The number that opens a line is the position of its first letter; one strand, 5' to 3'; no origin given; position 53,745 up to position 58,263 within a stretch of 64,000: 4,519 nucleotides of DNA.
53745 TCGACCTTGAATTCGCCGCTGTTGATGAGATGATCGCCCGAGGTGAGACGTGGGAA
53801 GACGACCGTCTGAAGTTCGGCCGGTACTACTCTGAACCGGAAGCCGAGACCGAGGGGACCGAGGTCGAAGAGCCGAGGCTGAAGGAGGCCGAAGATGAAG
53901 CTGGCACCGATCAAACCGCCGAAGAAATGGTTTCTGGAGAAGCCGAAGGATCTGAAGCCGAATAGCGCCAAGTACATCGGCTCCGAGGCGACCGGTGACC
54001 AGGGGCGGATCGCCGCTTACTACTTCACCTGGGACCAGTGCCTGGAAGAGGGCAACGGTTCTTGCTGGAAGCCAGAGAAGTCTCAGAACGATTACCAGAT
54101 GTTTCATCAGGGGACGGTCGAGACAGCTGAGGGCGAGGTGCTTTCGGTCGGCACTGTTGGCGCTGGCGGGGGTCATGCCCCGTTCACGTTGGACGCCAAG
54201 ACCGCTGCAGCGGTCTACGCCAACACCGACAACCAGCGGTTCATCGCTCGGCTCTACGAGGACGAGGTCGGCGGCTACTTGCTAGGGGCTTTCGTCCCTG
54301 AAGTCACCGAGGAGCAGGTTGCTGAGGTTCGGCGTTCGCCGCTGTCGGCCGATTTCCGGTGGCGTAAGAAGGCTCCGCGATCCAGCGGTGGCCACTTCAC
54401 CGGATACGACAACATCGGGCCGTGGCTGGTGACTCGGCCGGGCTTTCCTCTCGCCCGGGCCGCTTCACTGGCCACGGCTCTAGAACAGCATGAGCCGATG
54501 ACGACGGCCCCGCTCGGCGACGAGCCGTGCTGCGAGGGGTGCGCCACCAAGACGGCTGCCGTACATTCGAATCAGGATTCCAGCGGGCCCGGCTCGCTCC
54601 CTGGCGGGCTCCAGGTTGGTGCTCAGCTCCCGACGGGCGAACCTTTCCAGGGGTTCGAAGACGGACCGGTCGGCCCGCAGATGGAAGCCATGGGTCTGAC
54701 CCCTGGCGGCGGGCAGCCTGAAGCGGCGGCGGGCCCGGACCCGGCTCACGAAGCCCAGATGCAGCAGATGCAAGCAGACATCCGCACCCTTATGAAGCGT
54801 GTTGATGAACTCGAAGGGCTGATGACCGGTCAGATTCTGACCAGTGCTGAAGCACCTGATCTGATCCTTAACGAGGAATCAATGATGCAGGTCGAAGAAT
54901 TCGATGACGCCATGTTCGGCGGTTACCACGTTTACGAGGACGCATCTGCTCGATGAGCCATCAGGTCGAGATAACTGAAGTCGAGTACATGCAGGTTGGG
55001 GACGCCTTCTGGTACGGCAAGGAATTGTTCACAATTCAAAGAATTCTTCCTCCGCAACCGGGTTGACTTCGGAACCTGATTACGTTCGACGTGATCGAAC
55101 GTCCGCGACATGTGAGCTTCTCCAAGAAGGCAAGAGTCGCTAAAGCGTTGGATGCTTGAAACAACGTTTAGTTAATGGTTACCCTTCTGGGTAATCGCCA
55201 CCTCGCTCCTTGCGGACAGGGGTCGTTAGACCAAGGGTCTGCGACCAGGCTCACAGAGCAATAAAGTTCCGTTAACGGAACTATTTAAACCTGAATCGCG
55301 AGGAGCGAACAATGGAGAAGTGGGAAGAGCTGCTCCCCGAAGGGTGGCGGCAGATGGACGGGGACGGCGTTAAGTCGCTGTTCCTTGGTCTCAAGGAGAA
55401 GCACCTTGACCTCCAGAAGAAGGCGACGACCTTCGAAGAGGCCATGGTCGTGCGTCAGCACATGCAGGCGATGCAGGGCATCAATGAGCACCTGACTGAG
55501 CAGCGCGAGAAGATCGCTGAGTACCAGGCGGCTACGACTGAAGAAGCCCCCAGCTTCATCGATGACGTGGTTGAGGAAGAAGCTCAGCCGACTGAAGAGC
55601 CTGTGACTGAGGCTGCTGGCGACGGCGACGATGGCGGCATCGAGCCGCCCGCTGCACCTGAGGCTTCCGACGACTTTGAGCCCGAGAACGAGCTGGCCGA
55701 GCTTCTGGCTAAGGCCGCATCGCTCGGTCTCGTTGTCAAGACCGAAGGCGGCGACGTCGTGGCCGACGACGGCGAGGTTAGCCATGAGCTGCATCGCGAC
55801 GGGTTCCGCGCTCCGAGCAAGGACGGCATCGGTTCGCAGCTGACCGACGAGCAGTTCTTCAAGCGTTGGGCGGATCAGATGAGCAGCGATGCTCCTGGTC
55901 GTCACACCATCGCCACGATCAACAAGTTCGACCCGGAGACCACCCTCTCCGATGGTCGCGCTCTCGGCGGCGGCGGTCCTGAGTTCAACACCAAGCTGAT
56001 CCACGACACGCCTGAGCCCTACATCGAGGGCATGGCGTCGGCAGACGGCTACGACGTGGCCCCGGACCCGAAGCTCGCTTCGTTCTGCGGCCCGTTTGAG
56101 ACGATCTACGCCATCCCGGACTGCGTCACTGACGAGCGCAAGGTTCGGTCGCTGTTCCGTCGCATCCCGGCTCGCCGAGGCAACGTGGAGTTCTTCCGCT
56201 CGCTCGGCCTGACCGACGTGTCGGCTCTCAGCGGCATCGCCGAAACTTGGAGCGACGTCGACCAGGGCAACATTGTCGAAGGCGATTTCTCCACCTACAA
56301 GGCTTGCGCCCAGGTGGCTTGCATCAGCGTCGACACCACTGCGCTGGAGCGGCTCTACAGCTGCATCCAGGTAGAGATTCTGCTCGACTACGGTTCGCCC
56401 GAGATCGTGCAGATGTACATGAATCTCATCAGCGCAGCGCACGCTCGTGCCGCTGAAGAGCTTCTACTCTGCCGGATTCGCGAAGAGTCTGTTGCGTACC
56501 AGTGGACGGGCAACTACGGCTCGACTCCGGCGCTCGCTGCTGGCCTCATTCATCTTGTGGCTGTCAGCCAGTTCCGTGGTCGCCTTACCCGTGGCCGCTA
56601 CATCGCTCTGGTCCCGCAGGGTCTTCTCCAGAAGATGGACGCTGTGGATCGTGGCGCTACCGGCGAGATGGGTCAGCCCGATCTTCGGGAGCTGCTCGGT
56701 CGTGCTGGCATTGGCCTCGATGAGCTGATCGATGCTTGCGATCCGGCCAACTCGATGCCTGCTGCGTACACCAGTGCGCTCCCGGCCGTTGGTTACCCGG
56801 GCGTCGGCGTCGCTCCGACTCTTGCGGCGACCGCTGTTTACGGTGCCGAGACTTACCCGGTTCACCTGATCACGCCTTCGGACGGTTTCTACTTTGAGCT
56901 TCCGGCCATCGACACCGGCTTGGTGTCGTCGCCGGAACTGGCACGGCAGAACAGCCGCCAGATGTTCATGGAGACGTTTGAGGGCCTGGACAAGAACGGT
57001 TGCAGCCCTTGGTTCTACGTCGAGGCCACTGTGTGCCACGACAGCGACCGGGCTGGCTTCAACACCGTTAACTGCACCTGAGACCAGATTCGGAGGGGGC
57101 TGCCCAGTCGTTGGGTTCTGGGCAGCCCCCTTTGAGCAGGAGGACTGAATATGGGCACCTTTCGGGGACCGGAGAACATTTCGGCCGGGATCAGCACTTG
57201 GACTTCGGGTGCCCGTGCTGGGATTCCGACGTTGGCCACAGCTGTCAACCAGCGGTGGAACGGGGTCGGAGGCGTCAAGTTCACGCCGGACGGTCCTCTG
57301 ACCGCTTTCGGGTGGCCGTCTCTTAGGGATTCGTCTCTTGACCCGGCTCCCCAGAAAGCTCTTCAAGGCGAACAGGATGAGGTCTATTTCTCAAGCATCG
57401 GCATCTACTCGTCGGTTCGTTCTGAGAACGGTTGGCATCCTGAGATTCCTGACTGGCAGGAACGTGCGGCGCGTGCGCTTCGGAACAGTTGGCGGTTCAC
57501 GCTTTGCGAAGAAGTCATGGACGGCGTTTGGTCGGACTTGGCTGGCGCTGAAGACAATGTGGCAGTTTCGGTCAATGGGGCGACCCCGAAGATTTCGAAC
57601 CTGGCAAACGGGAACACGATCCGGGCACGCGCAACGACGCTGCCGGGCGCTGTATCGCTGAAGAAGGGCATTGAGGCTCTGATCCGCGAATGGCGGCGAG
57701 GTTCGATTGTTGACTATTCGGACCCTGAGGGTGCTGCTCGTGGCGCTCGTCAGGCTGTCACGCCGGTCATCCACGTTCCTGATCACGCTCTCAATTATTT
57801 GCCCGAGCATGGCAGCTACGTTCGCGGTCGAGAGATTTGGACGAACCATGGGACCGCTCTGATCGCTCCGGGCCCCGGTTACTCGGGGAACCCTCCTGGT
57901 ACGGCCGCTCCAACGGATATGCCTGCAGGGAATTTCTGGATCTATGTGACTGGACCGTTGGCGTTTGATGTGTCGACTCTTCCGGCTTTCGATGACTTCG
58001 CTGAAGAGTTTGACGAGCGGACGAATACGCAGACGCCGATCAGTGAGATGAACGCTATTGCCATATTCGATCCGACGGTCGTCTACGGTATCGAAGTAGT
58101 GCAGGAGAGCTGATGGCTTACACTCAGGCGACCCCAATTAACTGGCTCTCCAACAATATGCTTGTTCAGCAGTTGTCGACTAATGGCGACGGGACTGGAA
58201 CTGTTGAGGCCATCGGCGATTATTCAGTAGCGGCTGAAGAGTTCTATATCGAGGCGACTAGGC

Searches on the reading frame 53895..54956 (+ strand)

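Call 16: search_protein_families(library=phrogs, max_evalue=0.001, proteins=[window:53895-54956:+])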
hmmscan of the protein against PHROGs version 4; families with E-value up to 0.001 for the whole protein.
window:53895-54956:+ (353 aa): 5 families
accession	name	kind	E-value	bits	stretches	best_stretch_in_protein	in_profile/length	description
phrog_21470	-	unknown function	2.8e-21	76.9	1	7-188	221-385/500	-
phrog_859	-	head and packaging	2.3e-20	73.8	1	9-156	556-698/807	portal protein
phrog_29860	-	head and packaging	2.1e-19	71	1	34-194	35-185/405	virion structural protein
phrog_18402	-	head and packaging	5.7e-18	65.7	1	37-195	39-182/861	head maturation protease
phrog_21406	-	unknown function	2e-11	43.1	1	30-155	627-754/1668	-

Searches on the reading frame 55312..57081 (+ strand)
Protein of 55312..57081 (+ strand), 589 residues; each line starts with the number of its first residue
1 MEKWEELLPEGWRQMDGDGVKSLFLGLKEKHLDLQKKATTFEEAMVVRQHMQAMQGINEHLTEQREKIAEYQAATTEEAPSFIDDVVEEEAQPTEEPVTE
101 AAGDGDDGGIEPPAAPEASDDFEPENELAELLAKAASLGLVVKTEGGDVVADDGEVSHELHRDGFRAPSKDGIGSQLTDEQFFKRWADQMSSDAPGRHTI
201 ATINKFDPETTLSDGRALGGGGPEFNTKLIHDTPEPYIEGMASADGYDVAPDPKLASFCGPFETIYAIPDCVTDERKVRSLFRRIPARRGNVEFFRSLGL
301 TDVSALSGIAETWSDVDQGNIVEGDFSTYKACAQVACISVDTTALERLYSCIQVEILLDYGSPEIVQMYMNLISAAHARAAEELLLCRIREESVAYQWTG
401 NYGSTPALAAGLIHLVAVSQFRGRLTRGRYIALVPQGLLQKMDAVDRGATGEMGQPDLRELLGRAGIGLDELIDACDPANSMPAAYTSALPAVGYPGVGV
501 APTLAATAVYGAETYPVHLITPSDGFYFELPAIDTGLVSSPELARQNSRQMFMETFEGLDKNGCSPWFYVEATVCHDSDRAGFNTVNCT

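Call 16: search_protein_families(library=phrogs, max_evalue=0.001, proteins=[window:55312-57081:+])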
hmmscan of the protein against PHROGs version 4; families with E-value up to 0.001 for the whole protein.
window:55312-57081:+ (589 aa): 1 family
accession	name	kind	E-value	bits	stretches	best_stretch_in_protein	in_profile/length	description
phrog_777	-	head and packaging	8.4e-15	56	1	258-405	264-409/580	major head protein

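Call 43: search_dna_similar(query=window:55312-57081:+, collection=phages, mode=protein, max_rows=15)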
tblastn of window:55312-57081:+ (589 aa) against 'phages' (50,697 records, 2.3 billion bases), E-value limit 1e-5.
No match.

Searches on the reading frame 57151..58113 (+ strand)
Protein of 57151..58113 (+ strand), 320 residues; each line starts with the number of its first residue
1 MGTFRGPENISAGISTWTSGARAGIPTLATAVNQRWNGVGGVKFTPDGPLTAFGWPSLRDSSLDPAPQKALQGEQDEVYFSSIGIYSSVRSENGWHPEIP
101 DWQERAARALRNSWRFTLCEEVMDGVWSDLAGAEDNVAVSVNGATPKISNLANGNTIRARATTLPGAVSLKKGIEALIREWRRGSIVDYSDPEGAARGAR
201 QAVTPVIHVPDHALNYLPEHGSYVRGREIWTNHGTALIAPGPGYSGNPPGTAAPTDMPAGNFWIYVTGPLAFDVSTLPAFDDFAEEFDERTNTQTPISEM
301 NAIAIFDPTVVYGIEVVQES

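Call 16: search_protein_families(library=phrogs, max_evalue=0.001, proteins=[window:57151-58113:+])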
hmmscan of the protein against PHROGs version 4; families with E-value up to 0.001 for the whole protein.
window:57151-58113:+ (320 aa): 1 family
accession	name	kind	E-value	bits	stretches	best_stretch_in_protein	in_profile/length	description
phrog_779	-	unknown function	4.2e-06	27.2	1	201-309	169-265/284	-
